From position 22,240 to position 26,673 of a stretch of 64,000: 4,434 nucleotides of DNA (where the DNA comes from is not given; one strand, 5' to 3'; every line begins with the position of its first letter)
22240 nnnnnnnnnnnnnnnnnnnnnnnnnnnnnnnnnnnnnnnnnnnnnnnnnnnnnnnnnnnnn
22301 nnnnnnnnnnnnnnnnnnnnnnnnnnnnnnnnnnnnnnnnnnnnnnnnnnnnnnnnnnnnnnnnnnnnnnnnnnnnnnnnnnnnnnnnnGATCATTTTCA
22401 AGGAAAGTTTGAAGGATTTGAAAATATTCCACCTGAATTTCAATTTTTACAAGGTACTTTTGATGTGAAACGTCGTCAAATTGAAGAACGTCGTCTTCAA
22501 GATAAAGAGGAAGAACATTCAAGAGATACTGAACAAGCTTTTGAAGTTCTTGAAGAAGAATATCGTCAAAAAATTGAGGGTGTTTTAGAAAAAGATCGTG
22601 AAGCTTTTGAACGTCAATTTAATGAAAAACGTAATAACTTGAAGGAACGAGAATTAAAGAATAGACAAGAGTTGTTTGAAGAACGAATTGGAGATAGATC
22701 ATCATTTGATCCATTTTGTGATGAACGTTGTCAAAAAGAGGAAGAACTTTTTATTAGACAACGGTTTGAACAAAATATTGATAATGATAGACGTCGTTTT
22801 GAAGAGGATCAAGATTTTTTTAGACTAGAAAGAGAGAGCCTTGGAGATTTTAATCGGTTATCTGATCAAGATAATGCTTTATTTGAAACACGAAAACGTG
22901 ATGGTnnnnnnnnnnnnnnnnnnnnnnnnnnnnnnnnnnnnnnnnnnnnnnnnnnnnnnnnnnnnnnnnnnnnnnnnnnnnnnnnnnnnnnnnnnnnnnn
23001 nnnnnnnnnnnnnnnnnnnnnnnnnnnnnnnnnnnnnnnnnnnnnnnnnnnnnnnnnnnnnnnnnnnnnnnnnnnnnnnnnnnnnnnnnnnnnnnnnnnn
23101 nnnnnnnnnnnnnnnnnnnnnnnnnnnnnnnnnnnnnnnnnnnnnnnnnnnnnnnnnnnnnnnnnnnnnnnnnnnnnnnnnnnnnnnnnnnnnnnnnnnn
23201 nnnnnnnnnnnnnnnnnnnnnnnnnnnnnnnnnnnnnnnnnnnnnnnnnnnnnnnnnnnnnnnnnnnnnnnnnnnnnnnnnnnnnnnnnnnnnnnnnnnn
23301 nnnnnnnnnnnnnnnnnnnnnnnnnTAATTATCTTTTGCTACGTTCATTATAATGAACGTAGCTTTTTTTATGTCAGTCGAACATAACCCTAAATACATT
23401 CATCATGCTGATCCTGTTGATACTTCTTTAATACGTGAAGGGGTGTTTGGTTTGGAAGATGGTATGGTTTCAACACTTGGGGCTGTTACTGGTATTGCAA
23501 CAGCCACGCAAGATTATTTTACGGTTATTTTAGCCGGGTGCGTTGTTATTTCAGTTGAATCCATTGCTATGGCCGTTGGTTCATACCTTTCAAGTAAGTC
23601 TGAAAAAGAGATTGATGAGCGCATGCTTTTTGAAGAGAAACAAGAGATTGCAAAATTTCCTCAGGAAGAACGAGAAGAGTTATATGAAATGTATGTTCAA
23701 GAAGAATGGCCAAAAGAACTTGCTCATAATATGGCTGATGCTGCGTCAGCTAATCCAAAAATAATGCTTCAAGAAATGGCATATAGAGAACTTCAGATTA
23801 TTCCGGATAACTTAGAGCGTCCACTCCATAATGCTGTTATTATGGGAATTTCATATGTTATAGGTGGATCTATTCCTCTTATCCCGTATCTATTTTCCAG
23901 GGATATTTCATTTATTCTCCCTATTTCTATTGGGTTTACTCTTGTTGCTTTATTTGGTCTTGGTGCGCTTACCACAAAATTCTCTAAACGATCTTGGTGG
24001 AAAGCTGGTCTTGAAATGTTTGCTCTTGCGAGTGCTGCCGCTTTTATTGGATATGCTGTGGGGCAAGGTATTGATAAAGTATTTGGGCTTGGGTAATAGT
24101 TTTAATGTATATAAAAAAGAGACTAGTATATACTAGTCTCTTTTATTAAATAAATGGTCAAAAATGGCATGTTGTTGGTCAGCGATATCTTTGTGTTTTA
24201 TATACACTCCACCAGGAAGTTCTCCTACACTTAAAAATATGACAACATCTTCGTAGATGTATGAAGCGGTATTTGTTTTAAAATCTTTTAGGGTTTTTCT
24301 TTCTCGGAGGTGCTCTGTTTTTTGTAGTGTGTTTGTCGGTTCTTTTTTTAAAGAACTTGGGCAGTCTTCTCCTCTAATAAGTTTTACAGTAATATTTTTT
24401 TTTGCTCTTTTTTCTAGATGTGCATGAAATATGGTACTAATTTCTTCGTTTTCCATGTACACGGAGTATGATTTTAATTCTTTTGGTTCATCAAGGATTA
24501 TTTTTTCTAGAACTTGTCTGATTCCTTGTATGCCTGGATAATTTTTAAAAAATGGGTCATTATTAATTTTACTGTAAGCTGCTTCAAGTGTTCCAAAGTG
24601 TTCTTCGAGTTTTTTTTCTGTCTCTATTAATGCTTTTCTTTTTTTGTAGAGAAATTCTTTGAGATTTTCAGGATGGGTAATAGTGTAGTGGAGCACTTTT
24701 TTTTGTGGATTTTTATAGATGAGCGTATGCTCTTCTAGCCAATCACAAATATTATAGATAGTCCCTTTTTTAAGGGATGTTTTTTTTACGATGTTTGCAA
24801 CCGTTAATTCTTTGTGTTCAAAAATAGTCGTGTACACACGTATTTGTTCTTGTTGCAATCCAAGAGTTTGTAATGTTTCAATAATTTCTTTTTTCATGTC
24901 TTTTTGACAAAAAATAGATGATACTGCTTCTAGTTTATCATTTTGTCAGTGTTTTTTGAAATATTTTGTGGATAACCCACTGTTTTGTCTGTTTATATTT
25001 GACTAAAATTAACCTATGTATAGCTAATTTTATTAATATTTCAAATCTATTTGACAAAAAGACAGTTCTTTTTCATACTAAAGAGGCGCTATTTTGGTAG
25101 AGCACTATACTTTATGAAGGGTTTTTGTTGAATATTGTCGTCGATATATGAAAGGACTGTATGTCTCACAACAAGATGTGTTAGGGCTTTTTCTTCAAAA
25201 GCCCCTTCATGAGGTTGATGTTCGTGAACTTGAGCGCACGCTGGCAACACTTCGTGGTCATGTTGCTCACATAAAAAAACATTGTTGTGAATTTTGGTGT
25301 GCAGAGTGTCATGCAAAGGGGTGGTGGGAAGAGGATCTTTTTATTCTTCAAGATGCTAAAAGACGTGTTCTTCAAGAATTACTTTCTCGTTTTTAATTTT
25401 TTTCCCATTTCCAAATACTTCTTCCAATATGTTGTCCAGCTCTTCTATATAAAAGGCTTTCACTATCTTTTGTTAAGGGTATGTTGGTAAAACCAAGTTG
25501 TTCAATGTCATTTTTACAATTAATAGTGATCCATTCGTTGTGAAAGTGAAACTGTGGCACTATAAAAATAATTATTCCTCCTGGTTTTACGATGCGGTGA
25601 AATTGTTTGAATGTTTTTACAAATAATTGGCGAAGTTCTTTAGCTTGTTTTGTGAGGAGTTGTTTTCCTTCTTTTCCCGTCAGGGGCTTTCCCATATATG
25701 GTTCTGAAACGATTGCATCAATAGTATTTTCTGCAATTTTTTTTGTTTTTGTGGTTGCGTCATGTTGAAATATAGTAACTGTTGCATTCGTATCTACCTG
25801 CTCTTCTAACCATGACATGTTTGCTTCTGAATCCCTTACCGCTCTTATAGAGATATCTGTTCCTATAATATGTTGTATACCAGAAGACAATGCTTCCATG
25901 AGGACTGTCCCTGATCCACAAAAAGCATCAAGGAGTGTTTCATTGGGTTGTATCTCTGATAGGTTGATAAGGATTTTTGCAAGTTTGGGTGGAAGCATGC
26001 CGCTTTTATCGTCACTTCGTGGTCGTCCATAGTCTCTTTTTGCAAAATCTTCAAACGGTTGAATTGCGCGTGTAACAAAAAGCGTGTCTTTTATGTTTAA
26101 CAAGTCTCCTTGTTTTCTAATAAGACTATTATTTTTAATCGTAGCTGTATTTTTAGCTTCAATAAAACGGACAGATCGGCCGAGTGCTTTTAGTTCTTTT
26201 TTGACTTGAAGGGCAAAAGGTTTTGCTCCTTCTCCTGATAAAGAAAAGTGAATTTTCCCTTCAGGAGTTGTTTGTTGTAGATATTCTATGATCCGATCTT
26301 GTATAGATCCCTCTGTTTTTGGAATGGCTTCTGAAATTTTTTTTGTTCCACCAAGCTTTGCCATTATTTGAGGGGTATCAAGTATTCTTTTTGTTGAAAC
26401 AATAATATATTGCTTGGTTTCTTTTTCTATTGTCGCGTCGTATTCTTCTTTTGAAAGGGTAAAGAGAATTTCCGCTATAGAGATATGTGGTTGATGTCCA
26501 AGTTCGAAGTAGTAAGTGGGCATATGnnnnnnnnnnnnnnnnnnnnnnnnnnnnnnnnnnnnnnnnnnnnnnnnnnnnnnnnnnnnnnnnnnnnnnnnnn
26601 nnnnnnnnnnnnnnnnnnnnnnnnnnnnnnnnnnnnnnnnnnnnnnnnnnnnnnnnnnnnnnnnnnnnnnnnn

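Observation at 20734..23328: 864-aa secreted, hyper-charged E/R/D/F-rich low-complexity protein with tandem repeats, behind a consensus promoter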

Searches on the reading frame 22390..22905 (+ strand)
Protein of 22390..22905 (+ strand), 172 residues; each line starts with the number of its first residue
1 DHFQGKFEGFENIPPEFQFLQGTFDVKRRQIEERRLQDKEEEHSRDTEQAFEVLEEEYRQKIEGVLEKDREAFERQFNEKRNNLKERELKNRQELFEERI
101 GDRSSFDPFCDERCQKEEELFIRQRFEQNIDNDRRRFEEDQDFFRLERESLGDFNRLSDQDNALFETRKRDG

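Call 71: search_protein_families(library=pfam, proteins=[window:22390-22905:+], max_evalue=1)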
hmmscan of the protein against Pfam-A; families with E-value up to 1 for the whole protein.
window:22390-22905:+ (172 aa): 1 family
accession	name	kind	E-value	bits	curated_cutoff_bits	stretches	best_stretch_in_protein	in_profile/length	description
PF03884.20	YacG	-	0.084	13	25.5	1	102-116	14-28/52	DNA gyrase inhibitor YacG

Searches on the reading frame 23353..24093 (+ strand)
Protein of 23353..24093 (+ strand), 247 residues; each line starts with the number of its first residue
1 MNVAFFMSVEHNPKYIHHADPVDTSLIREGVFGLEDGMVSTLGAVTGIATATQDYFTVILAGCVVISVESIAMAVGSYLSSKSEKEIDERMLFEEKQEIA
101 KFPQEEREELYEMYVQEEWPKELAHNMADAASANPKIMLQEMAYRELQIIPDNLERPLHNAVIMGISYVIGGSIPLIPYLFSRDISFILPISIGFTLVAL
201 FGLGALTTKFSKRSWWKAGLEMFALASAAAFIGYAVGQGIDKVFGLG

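Call 6: search_protein_families(library=pfam, proteins=[window:23353-24093:+], max_evalue=0.1)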
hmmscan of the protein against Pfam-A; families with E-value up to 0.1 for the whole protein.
window:23353-24093:+ (247 aa): 1 family
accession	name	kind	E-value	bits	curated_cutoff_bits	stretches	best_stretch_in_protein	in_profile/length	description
PF01988.24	VIT1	-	2.9e-55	187.8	28.1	1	27-238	1-214/214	VIT family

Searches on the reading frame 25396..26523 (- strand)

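Call 20: search_protein_families(library=pfam, proteins=[window:25396-26523:-], max_evalue=0.001)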
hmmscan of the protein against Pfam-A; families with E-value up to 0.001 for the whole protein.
window:25396-26523:- (376 aa): 8 families
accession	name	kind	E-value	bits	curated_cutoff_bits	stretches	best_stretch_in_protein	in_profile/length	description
PF01170.24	UPF0020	-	3.5e-13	50.1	22.3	1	169-323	4-167/197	RMKL-like, methyltransferase domain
PF01555.25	N6_N4_Mtase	-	2.7e-09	37.7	26.7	1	175-231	164-218/221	DNA methylase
PF03602.21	Cons_hypoth95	-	7.6e-08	32.7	24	1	193-275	41-121/182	Conserved hypothetical protein 95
PF13847.12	Methyltransf_31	-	1.5e-07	31.6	27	1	192-324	2-113/145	Methyltransferase domain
PF13649.12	Methyltransf_25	-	1.2e-05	26.3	27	1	198-273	2-70/97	Methyltransferase domain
PF08241.18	Methyltransf_11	-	4.1e-05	24.6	21.2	0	198-273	1-66/95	Methyltransferase domain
PF13489.12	Methyltransf_23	-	6.1e-05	23.2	27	1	180-325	8-121/164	Methyltransferase domain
PF06325.19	PrmA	-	0.0001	22.3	22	1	191-272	159-231/296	Ribosomal protein L11 methyltransferase (PrmA)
